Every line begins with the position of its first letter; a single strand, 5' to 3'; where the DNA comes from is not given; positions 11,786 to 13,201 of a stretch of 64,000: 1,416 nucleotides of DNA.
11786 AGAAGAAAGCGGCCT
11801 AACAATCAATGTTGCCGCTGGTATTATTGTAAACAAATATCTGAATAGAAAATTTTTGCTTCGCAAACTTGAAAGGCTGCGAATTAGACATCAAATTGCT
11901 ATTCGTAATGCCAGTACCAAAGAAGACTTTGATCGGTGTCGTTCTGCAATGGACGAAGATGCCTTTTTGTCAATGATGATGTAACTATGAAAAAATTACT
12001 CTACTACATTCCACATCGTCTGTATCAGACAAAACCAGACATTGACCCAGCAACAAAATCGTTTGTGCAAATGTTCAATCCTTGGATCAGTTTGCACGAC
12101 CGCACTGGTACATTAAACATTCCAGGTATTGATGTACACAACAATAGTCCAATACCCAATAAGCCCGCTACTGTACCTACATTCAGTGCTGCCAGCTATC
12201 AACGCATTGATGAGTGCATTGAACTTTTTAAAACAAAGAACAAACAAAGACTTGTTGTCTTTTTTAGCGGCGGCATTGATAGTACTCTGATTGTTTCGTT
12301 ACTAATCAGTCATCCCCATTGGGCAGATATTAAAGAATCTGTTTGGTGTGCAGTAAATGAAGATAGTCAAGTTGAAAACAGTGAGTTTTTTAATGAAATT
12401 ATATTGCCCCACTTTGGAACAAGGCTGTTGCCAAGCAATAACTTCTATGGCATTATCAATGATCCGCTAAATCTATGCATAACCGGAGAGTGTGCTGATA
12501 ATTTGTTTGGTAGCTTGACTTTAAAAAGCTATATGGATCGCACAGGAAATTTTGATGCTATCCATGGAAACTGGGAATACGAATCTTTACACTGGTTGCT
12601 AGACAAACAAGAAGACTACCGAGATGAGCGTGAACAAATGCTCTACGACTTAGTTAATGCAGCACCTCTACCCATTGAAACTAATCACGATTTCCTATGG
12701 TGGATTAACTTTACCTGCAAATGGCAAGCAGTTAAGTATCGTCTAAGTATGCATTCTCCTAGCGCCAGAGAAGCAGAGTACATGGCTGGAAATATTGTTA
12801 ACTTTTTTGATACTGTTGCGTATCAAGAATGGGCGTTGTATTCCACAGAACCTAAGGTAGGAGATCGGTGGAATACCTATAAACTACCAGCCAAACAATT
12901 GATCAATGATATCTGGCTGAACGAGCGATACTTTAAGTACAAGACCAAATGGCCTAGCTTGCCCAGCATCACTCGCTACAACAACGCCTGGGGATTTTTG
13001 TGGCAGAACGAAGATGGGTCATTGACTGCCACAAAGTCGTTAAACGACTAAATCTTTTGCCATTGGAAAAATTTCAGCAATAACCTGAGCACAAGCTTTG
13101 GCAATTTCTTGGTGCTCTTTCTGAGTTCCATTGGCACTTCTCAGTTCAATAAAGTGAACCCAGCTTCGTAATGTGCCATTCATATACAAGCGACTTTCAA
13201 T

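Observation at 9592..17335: Biosynthetic-cluster-like set of tailoring enzymes in a phage (acyl/amide/oxygenase chemistry)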

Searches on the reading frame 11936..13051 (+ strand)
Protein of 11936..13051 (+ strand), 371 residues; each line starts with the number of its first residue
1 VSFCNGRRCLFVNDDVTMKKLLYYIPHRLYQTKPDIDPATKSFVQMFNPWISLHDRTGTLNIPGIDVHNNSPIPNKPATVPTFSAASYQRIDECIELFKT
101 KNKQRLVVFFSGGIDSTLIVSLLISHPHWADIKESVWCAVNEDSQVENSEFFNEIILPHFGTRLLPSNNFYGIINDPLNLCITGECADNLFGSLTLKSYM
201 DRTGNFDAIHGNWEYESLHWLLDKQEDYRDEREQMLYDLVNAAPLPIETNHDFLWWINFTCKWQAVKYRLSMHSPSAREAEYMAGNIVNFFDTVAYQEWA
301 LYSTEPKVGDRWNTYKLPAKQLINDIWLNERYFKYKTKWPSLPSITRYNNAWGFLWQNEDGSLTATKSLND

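Call 3: search_protein_families(library=pfam, proteins=[window:11936-13051:+], max_evalue=0.1)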
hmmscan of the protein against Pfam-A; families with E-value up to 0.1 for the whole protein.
window:11936-13051:+ (371 aa): 1 family
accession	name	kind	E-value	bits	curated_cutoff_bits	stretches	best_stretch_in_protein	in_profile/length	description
PF00733.27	Asn_synthase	-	0.00014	22.1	21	1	103-125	17-39/354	Asparagine synthase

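Call 6: search_protein_families(library=phrogs, proteins=[window:11936-13051:+], max_evalue=0.01)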
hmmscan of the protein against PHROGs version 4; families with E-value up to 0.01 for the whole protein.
window:11936-13051:+ (371 aa): 1 family
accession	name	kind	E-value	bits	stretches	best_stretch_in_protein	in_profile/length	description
phrog_1550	-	moron, auxiliary metabolic gene and host takeover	0.00017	21.5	1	96-148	138-187/418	QueC-like queuosine biosynthesis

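Call 11: search_protein_families(library=ncbifam, proteins=[window:11987-13051:+], max_evalue=0.1)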
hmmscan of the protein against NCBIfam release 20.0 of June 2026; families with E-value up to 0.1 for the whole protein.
window:11987-13051:+ (354 aa): 3 families
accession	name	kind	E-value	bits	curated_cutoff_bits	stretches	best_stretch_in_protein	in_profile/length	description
TIGR01536.1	asn_synth_AEB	equivalog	0.013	14.5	267.1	1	87-116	253-281/517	asparagine synthase (glutamine-hydrolyzing)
TIGR00268.2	TIGR00268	equivalog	0.018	14.4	150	1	84-105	11-32/259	ATP-dependent sacrificial sulfur transferase LarE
NF010587.0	PRK13980.1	equivalog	0.084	12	255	0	80-106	25-51/267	NAD+ synthase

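Call 12: search_solved_structures(query=window:11987-13051:+, max_evalue=1)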
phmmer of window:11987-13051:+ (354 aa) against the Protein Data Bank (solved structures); distinct sequences matched with E-value up to 1: 6.
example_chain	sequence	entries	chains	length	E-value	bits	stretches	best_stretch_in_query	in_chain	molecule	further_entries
2kii_A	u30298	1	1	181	0.5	12.2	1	122-175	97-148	Putative uncharacterized protein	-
4u9b_A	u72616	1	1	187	0.5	12.2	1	122-176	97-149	NO-binding heme-dependent sensor protein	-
4u99_A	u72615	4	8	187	0.53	12.1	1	122-175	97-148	NO-binding heme-dependent sensor protein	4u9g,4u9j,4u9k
6b2o_A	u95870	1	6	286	0.71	11.7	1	83-107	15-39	ATP-utilizing enzyme of the PP-loopsuperfamily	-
5udq_A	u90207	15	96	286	0.72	11.7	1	83-107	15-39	Lactate racemization operon protein LarE | ATP-utilizing enzyme of the PP-loopsuperfamily | Pyridinium-3,5-biscarboxylic acid mononucleotide sulfurtransferase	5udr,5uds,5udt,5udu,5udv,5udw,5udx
2kil_A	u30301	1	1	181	0.79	11.6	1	123-175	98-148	Putative uncharacterized protein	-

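Call 15: find_related_loci(query=window:11987-13051:+, collection=viral_contigs, flank=10000)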
Query window:11987-13051:+ (354 aa) in viral_contigs; peptide patterns used: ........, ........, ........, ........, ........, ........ (x = any residue, [..] = any of these).
11 stretches matched a pattern; 9 encode a relative of the query (tblastn E <= 1e-3); 9 distinct loci.
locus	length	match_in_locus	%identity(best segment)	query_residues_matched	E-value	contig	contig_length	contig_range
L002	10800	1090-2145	86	1-352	0e+0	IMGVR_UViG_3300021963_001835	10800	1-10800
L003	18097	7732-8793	84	1-354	0e+0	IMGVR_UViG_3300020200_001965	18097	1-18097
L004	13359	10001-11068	72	1-354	0e+0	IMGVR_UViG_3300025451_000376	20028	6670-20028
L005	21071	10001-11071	72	1-354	0e+0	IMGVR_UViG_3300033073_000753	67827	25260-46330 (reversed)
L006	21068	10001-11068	72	1-354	0e+0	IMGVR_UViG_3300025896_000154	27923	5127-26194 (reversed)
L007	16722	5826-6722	32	30-328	2e-38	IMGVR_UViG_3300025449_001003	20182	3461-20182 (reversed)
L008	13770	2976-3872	32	30-328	2e-38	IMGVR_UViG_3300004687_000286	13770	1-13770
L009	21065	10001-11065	74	1-353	0e+0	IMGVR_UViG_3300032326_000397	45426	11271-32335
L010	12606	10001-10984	26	1-330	2e-17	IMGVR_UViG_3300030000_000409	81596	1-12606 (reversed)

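Call 33: search_solved_structures(query=A3, max_evalue=10)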
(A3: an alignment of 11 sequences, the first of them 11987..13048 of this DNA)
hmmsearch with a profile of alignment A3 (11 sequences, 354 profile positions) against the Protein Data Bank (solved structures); distinct sequences matched with E-value up to 10: 13.
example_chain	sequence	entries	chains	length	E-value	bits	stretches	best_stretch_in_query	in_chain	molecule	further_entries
8cnz_A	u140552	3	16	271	0.00043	22.6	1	73-106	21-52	NAD_synthase domain-containing protein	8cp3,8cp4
6b2o_A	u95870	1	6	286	0.048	15.9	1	84-111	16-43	ATP-utilizing enzyme of the PP-loopsuperfamily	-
5udq_A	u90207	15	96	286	0.048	15.9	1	84-111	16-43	Lactate racemization operon protein LarE | ATP-utilizing enzyme of the PP-loopsuperfamily | Pyridinium-3,5-biscarboxylic acid mononucleotide sulfurtransferase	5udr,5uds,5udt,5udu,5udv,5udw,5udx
3p52_A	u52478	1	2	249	0.066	15.4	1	65-106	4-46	NH(3)-dependent NAD(+) synthetase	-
1wy5_A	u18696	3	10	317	0.25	13.5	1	84-137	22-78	Hypothetical UPF0072 protein AQ_1887 | tRNA(Ile)-lysidine synthase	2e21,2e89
2vxo_A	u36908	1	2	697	0.63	12.2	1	72-118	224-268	GMP SYNTHASE [GLUTAMINE-HYDROLYZING]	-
8sue_A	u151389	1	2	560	0.69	12.1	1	76-114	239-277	Asparagine synthetase [glutamine-hydrolyzing]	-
6gq3_A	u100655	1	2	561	0.69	12.1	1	76-114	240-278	Asparagine synthetase [glutamine-hydrolyzing]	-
9b6c_A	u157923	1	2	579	0.71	12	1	76-114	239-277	Asparagine synthetase [glutamine-hydrolyzing]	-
4xfd_A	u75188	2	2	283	0.98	11.6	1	65-118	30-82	NH(3)-dependent NAD(+) synthetase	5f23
9lei_A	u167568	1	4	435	1.8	10.7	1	79-102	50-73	Nitrile synthetase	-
9leh_A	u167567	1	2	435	1.8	10.7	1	79-102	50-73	nitrile synthetase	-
4nzp_A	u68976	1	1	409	1.9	10.6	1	82-105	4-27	Argininosuccinate synthase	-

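Call 35: find_homologous_proteins(query=A3, max_evalue=0.001)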
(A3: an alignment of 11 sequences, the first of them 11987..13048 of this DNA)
Query A3 (11 sequences) (354 aa, profile of the alignment): 144 proteins with E <= 0.001 among 3475 candidates; the best 120 are listed.
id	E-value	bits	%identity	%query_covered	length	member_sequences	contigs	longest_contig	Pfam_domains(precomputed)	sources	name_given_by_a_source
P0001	5.4e-173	593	67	99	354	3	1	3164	-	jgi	jgi:hypothetical protein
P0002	1.0e-172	592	100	100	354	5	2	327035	-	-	-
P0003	7.8e-171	586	45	96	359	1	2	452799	-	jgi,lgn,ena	jgi:hypothetical protein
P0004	2.2e-170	584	63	99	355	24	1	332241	-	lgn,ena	-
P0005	2.3e-170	584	65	98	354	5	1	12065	-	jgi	jgi:hypothetical protein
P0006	6.7e-170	583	65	99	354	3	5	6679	-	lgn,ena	-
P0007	1.8e-169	581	64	99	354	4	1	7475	-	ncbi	-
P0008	2.8e-169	581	64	99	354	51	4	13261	-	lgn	-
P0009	3.4e-169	581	87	99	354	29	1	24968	PF00733.28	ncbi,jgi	jgi:hypothetical protein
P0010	5.0e-169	580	69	99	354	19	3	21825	-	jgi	jgi:hypothetical protein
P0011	2.4e-167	574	73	100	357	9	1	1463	-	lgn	-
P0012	4.6e-167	574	76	100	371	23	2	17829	-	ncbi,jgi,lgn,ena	jgi:hypothetical protein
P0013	7.9e-167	573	73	100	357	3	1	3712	-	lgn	-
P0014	1.1e-166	572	68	98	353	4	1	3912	-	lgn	-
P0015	2.5e-166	571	72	100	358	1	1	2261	-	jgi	jgi:asparagine synthetase B (glutamine-hydrolysing)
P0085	1.1e-80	289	34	95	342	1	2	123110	-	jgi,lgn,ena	jgi:hypothetical protein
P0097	4.4e-77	278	37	95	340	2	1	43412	PF00733.28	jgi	jgi:hypothetical protein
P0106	3.2e-74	268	30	90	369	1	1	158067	-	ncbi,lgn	-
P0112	1.3e-70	256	27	92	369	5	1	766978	-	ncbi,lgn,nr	ncbi:MAG: hypothetical protein JSU04_00680 [Bdellovibrionales bacterium]|nr:hypothetical protein [Bd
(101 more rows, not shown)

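Call 36: find_encoding_contigs(protein=P0112, flank=10000, max_places=2)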
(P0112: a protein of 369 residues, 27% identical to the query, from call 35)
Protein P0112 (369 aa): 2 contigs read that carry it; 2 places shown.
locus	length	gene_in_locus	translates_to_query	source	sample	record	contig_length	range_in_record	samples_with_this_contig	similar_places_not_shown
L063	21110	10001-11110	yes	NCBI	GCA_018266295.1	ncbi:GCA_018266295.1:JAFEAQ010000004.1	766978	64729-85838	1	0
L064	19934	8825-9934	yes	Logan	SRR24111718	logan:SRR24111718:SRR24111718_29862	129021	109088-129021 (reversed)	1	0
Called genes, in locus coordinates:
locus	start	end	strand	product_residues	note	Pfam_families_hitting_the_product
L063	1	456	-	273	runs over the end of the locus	PF13230:GATase_4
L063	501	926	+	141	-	-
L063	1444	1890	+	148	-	-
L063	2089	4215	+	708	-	PF06934:CTI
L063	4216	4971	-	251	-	PF04994:TfoX_C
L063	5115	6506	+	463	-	-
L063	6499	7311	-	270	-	PF00793:DAHP_synth_1, PF03102:NeuB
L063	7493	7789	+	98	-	PF01817:CM_2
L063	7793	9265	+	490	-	PF13489:Methyltransf_23 (weak), PF08241:Methyltransf_11 (weak), PF08242:Methyltransf_12 (faint), PF13649:Methyltransf_25 (weak), PF13847:Methyltransf_31 (weak), PF13489:Methyltransf_23, PF08241:Methyltransf_11 (weak)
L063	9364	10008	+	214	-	-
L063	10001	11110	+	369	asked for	-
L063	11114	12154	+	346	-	-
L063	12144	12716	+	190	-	-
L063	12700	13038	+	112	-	-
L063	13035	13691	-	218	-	PF21621:MPI_cupin_dom (faint), PF02311:AraC_binding (faint), PF00190:Cupin_1 (weak), PF07883:Cupin_2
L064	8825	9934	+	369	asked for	-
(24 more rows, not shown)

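Call 37: find_encoding_contigs(protein=P0106, flank=10000, max_places=2)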
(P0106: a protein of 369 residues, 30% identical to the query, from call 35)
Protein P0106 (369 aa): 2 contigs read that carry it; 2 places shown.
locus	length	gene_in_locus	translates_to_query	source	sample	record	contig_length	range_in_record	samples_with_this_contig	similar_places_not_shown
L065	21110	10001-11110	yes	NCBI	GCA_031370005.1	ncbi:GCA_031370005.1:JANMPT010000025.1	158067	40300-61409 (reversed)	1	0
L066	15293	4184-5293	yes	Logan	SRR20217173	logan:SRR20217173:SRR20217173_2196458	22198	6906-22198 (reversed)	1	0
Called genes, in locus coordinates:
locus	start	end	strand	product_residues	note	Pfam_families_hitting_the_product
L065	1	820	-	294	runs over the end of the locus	PF00899:ThiF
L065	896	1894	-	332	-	PF14394:DUF4423 (faint)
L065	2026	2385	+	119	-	-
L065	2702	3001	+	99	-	-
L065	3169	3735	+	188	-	-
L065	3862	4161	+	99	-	PF00166:Cpn10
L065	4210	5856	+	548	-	PF00118:Cpn60_TCP1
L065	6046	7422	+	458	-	-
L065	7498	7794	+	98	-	PF01817:CM_2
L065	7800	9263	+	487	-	PF13847:Methyltransf_31 (weak), PF13649:Methyltransf_25 (faint), PF13489:Methyltransf_23, PF08241:Methyltransf_11 (weak), PF08242:Methyltransf_12 (weak)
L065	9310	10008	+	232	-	-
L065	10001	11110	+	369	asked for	-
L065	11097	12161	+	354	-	-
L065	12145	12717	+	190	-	-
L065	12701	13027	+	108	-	-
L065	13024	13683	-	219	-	PF07883:Cupin_2 (weak)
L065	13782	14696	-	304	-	-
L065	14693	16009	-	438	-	PF00581:Rhodanese (weak)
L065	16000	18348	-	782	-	PF01011:PQQ (faint), PF13570:Beta-prop_ACSF4 (weak), PF23414:Beta-prop_EML_2 (faint), PF24807:WD40_CDC20-Fz (faint), PF25293:Beta-prop_EMC1_N (faint), PF13360:PQQ_2, PF13570:Beta-prop_ACSF4, PF23381:Beta-prop_IFT122_1st (weak), +1 more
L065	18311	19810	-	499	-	PF26745:SPM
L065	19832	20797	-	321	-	PF07963:N_methyl (weak)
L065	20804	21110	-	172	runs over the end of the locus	-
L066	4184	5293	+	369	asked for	-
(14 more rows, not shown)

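Call 43: predict_structure(alignment_id=A5)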
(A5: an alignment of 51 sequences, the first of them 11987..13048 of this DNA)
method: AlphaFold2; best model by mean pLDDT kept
length: 354 residues; sequences in the alignment: 51
mean_pLDDT: 94.9   pTM: 0.92
mean pLDDT of the five models: 94.9, 94.5, 93.6, 93.5, 93.4
residues with pLDDT >= 90: 329; 70-90: 24; 50-70: 1; < 50: 0
segments of 3 or more residues with pLDDT < 50: none
pLDDT, mean of each block of 10 residues (from residue 1): 95 92 96 94 95 96 98 98 97 96 98 98 94 98 96 94 96 88 94 97 97 98 97 97 95 94 97 98 96 93 98 95 76 92 97 79
secondary structure, 60 per line:
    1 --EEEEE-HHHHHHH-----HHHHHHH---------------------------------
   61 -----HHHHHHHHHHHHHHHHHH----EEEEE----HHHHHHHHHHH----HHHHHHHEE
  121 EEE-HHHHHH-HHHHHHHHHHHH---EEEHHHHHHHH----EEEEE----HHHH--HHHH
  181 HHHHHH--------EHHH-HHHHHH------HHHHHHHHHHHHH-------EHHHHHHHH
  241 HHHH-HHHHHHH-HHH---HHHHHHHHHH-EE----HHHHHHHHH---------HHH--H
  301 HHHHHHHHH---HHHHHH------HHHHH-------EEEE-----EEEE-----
elements in order: E3-7 H9-15 H21-27 H66-83 E88-92 H97-107 H112-118 E119-123 H125-130 H132-143 E147-149 H150-157 E162-166 H171-174 H177-186 H200-205 H212-224 H233-244 H246-252 H260-269 H277-285 H300-309 H313-318 H325-329 E337-340 E346-349

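Call 46: fold_search(model_id=the predicted structure, library=pdb)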
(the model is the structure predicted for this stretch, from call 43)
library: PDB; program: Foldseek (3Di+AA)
matches with E <= 10: 500; with E <= 0.001: 3
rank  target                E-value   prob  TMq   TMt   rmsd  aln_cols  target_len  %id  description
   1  9b6c_A                3.6e-04  1.00  0.33  0.24   9.2       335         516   13  Human asparagine synthetase Arg-142 to Ile-142 (R142I) variant (released 2025-01-08)
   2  8sue_A                6.8e-04  1.00  0.33  0.25   8.3       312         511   12  Human asparagine synthetase (apo-ASNS) (released 2024-05-22)
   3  7ylz_B                8.4e-04  1.00  0.44  0.29   9.3       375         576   13  Unliganded form of hydroxyamidotransferase TsnB9 (released 2023-05-31)
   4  1q19_A                1.4e-03  1.00  0.38  0.29  10.4       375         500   10  Carbapenam Synthetase (released 2003-11-04)
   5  7ylz_A                1.4e-03  1.00  0.44  0.30   9.8       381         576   12  Unliganded form of hydroxyamidotransferase TsnB9 (released 2023-05-31)
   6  9b6c_B                2.5e-03  0.99  0.33  0.24   8.2       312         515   13  Human asparagine synthetase Arg-142 to Ile-142 (R142I) variant (released 2025-01-08)
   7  8sue_B                3.8e-03  0.99  0.37  0.28   8.0       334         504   11  Human asparagine synthetase (apo-ASNS) (released 2024-05-22)
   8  6gq3_A                4.7e-03  0.82  0.26  0.20  15.2       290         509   13  Human asparagine synthetase (ASNS) in complex with 6-diazo-5-oxo-L-norleucine (DON) at 1.85 A resolution (released 2019-09-18)
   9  1q15_D                6.5e-03  0.97  0.33  0.26   8.6       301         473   12  Carbapenam Synthetase (released 2003-11-04)
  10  1q15_A                7.7e-03  0.97  0.32  0.25   9.1       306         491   12  Carbapenam Synthetase (released 2003-11-04)
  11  4xfd                  7.7e-03  0.60  0.20  0.26  17.9       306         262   13  Crystal Structure of a NH(3)-dependent NAD(+) synthetase from Pseudomonas aeruginosa (released 2015-01-14)
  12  6dg3_G                9.5e-03  0.89  0.23  0.31  14.0       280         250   11  LarE, a sulfur transferase involved in synthesis of the cofactor for lactate racemase, in complex with caesium (released 2019-05-22)
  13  5f23                  1.1e-02  0.51  0.20  0.26  18.4       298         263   13  Crystal structure of NH(3)-dependent NAD(+) synthetase Pseudomonas aeruginosa in complex with NAD (released 2015-12-23)
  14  6utr_A                1.1e-02  0.89  0.16  0.21  13.2       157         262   15  LarE, a sulfur transferase involved in synthesis of the cofactor for lactate racemase in complex with copper (released 2019-11-06)
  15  1mc1_B                1.1e-02  0.80  0.29  0.22  15.5       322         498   12  BETA-LACTAM SYNTHETASE WITH PRODUCT (DGPC), AMP AND PPI (released 2002-10-23)
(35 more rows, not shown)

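Call 52: search_dna_similar(query=window:11987-13048:+, collection=phages, mode=protein, max_rows=20, max_evalue=0.001)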
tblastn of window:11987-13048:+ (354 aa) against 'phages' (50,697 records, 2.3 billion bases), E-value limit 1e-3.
Records with a match: 1; places in all: 1; records where one place covers at least 80% of the query: 0.
Best place of each record, by identity: <60% 1.
By first word of the organism name: Pseudomonas 1.
By host as written in the record: Pseudomonas syringae JD03 1.
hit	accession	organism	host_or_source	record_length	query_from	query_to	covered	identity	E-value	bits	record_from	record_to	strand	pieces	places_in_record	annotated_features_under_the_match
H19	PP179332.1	Pseudomonas phage Cygsa01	Pseudomonas syringae JD03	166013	44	321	79%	24.7%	5e-10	67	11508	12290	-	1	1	mnmA: tRNA-specific 2-thiouridylase MnmA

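Call 57: find_encoding_contigs(protein=P0085, flank=8000, max_places=1)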
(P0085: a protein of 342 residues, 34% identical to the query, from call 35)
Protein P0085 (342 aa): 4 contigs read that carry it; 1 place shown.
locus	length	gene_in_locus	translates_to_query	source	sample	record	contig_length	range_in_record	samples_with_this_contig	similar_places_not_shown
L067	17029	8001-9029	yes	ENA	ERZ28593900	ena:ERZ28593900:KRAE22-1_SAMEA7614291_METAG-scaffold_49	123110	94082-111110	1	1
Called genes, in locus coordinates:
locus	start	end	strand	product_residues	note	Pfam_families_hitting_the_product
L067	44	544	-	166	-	PF04308:RNaseH_like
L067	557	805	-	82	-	-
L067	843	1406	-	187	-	-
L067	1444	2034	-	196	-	PF05118:Asp_Arg_Hydrox (weak)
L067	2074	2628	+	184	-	-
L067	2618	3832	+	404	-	PF13186:SPASM, PF04055:Radical_SAM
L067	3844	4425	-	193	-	-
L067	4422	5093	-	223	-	-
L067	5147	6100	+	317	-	-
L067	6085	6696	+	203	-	-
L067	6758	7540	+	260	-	PF00487:FA_desaturase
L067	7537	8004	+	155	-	-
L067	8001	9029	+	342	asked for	-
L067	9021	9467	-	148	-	PF04116:FA_hydroxylase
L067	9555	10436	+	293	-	PF04055:Radical_SAM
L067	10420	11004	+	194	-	-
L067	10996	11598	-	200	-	-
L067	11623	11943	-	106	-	-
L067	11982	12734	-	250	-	-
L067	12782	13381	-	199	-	-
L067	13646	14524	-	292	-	-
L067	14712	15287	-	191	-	-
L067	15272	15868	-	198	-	-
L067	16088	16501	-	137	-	-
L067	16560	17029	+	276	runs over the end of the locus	PF02668:TauD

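Call 58: find_encoding_contigs(protein=P0097, flank=8000, max_places=1)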
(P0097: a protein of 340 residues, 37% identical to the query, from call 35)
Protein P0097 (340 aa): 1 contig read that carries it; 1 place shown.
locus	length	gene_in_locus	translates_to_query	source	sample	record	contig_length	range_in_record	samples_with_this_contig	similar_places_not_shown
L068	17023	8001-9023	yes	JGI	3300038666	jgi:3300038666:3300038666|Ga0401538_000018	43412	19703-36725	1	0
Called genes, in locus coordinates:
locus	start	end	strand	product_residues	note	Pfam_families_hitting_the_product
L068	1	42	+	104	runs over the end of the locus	-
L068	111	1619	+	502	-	PF18454:Mtd_N (weak), PF26696:PTL_trimer (faint)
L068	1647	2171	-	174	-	PF05118:Asp_Arg_Hydrox (weak)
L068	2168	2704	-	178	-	-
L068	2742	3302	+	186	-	-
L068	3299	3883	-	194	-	-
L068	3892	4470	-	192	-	-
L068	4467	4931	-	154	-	-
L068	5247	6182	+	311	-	-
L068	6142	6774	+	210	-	-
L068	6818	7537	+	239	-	PF00487:FA_desaturase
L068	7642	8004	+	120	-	-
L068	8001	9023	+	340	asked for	PF00733:Asn_synthase (faint)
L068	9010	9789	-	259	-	PF00487:FA_desaturase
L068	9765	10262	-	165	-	-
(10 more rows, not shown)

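Call 73: search_protein_families(library=pfam, proteins=[L010:7887-8483:+, L010:8512-9390:+, L067:15275-15868:-, L065:12145-12714:+, L065:12701-13024:+, L067:9555-10433:+, L065:9310-10005:+], max_evalue=0.1)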
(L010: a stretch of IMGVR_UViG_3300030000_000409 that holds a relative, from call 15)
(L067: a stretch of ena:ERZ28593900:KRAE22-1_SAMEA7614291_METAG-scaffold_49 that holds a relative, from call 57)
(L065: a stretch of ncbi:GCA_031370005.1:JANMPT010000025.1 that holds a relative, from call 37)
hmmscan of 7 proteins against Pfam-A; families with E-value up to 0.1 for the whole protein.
L010:7887-8483:+ (199 aa): 4 families
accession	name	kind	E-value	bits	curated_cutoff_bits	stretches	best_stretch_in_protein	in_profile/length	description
PF13508.13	Acetyltransf_7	-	8.2e-08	33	27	1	104-178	8-83/84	Acetyltransferase (GNAT) domain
PF00583.31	Acetyltransf_1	-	2e-07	31.7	20.7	1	93-177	28-116/116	Acetyltransferase (GNAT) family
PF13673.13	Acetyltransf_10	-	1.8e-06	28.4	23.6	1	100-182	32-112/128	Acetyltransferase (GNAT) domain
PF13527.13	Acetyltransf_9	-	0.013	15.9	25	1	126-179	75-126/127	Acetyltransferase (GNAT) domain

L010:8512-9390:+ (293 aa): 0 families

L067:15275-15868:- (198 aa): 0 families

L065:12145-12714:+ (190 aa): 0 families

L065:12701-13024:+ (108 aa): 1 family
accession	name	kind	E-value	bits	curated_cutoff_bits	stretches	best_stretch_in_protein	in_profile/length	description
PF00550.31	PP-binding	-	0.00011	22.8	20.8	1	10-63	3-54/67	Phosphopantetheine attachment site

L067:9555-10433:+ (293 aa): 4 families
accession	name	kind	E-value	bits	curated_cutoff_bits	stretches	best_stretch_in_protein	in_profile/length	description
PF04055.27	Radical_SAM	-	8.4e-18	65.5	29.5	1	28-179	3-163/166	Radical SAM superfamily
PF13353.11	Fer4_12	-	0.00041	21.1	22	1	29-106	12-95/137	4Fe-4S single cluster domain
PF13768.12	VWA_3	-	0.011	16.2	27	1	15-142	31-146/155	von Willebrand factor type A domain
PF21657.2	L544_helical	-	0.067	13.7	27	1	216-250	31-65/144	Nucleotidyl transferase L544, helical domain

L065:9310-10005:+ (232 aa): 2 families
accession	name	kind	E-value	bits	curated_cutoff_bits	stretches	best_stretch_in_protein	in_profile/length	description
PF19468.4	DUF6005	-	0.031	13.8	25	0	171-229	14-73/327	Family of unknown function (DUF6005)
PF22567.2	UBA_9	-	0.034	14.5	27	1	146-163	25-42/43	UBA-like domain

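Call 97: find_related_loci(query=A5, collection=genome_contigs, flank=8000)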
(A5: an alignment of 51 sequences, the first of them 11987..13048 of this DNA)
Query A5 (354 aa) in genome_contigs; peptide patterns used: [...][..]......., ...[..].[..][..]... (x = any residue, [..] = any of these).
600 stretches matched a pattern (row limit reached: there are more); 21 encode a relative of the query (tblastn E <= 1e-3); 21 distinct loci.
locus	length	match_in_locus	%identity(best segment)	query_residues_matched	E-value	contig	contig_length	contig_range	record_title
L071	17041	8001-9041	30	13-353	8e-37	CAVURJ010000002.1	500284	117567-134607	MAG: Candidatus Moranbacteria bacterium isolate MFD09730.bin.1.17 genome assembly, contig: contig_29309, whole genome sh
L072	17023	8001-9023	28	1-338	1e-35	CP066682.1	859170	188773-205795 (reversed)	MAG: Candidatus Kaiserbacteria bacterium isolate NC_groundwater_79_Ag_B-0.1um_58_26 chromosome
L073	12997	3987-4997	29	1-332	7e-33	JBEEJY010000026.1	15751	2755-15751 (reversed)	MAG: Candidatus Parcubacteria bacterium isolate cobbmillcreek_2019_sw_WHONDRS-S19S_0090_B_bin.4 scaffold_1040631, whole 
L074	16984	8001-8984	28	2-326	9e-33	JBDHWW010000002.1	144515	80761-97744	MAG: Pseudobdellovibrionaceae bacterium isolate AS-MESO-3CA.221 NODE_405_length_144515_cov_8.900968, whole genome shotgu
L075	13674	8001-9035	28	1-341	3e-32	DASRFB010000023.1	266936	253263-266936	MAG TPA_asm: Burkholderiales bacterium isolate SMAG_U10021 k141_1170435, whole genome shotgun sequence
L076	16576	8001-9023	30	1-338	5e-32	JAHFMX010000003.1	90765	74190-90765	MAG: bacterium isolate nzgw467 NODE_197_length_90766_cov_25.567731, whole genome shotgun sequence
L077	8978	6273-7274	29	1-330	6e-31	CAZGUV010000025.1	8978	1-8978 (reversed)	MAG TPA_asm: uncultured Candidatus Saccharibacteria bacterium isolate SRP257259_co1_62 genome assembly, contig: NODE_121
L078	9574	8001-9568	28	1-330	2e-29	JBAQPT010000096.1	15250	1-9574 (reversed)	MAG: Minisyncoccia bacterium isolate MFD03286_ilm_asm_bin13 k127_215391, whole genome shotgun sequence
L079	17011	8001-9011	29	4-338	4e-29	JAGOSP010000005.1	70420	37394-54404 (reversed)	MAG: Candidatus Moraniibacteriota bacterium isolate Gw_Eff_bin_331 Gw_Eff_511_length_70420_cov_22.648799, whole genome s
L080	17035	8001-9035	26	1-341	4e-28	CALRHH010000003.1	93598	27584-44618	MAG: Candidatus Nomurabacteria bacterium isolate Ike-100m-40 genome assembly, contig: Ike-100-c75, whole genome shotgun 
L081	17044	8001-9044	29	4-352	4e-28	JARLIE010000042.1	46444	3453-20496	MAG: Candidatus Paceibacterota bacterium isolate MAG_CO249 MetaCoAG_Bin_249_Oxic_k141_264385, whole genome shotgun seque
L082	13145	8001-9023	29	1-338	4e-30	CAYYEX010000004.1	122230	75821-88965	MAG TPA_asm: uncultured Candidatus Saccharibacteria bacterium isolate ERP113451_co1_280 genome assembly, contig: NODE_62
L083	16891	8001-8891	29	35-325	3e-27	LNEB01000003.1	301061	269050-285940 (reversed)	MAG: Bdellovibrionales bacterium Ga0074139 Ga0074139_103.1, whole genome shotgun sequence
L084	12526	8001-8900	28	26-324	2e-26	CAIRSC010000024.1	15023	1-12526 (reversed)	uncultured bacterium isolate Umea1_bin-3528 genome assembly, contig: bin-3528:024/113, whole genome shotgun sequence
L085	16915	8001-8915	27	35-334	4e-25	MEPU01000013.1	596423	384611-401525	MAG: Bdellovibrionales bacterium RIFCSPHIGHO2_01_FULL_40_29 rifcsphigho2_01_scaffold_8, whole genome shotgun sequence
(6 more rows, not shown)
